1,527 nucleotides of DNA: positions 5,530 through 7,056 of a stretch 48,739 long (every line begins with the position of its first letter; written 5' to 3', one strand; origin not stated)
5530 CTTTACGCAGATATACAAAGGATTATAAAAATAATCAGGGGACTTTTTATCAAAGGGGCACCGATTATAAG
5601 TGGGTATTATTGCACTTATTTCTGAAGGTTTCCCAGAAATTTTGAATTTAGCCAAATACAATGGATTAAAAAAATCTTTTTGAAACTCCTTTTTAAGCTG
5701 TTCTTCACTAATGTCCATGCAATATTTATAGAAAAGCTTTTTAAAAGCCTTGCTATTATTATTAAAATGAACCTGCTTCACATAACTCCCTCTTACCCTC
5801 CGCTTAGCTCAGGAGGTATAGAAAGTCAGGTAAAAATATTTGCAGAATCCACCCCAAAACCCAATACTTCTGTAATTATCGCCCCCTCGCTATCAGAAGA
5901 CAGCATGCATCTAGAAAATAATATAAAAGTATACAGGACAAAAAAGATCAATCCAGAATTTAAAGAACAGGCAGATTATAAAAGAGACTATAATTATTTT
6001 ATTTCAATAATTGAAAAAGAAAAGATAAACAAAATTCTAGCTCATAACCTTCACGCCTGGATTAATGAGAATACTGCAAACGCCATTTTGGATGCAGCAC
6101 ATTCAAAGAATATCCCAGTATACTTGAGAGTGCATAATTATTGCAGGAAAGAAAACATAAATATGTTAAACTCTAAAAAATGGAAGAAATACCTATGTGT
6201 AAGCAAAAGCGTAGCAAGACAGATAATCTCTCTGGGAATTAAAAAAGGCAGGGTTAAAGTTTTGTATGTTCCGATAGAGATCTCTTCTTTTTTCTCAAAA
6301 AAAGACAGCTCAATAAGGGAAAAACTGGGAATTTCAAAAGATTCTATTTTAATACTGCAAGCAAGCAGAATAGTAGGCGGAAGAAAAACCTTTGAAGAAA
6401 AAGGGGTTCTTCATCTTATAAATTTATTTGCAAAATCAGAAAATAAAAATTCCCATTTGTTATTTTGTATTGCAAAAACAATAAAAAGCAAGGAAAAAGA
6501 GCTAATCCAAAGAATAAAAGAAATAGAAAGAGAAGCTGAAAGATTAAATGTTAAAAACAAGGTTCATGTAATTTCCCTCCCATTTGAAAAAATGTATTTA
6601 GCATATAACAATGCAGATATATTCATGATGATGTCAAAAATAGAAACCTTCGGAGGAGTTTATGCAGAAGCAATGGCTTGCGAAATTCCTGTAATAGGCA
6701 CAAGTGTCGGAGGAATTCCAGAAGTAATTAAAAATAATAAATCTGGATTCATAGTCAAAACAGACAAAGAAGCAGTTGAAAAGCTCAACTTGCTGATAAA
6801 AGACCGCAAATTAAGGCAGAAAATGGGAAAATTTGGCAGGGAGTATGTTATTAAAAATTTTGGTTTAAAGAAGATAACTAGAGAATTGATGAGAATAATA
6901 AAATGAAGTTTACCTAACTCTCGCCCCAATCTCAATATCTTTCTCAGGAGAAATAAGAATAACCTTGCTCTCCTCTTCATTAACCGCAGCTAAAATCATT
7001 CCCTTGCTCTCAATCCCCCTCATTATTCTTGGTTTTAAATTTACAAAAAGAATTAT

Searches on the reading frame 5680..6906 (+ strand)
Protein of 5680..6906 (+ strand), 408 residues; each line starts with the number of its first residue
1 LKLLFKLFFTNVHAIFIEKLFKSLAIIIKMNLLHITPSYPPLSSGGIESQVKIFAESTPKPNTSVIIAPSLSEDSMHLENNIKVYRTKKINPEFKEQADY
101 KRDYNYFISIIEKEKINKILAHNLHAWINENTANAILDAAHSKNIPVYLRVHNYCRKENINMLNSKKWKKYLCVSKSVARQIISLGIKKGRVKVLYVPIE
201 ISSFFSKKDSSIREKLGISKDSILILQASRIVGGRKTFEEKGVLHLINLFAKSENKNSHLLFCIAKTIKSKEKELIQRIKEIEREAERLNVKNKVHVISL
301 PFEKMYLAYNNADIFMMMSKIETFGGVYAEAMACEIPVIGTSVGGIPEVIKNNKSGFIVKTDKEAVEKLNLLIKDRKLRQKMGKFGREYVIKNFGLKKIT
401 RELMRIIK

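Call 85: search_protein_families(library=pfam, proteins=[window:5680-6906:+], max_evalue=0.0001)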
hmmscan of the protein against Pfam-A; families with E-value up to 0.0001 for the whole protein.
window:5680-6906:+ (408 aa): 5 families
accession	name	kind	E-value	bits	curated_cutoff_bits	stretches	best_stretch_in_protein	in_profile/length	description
PF00534.26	Glycos_transf_1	-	5.1e-28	98.2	26.4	1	211-388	4-171/172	Glycosyl transferases group 1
PF13692.12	Glyco_trans_1_4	-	1.9e-19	70.8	27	1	235-375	9-142/142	Glycosyl transferases group 1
PF13524.12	Glyco_trans_1_2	-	3.5e-08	34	25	1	293-404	28-143/144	Glycosyl transferase-like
PF13439.12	Glyco_transf_4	-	2.1e-06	28.3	28.5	1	45-201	2-168/170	Glycosyltransferase Family 4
PF20706.3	GT4-conflict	-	9.3e-06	25.3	26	1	294-355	264-325/385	Family 4 Glycosyltransferase in conflict systems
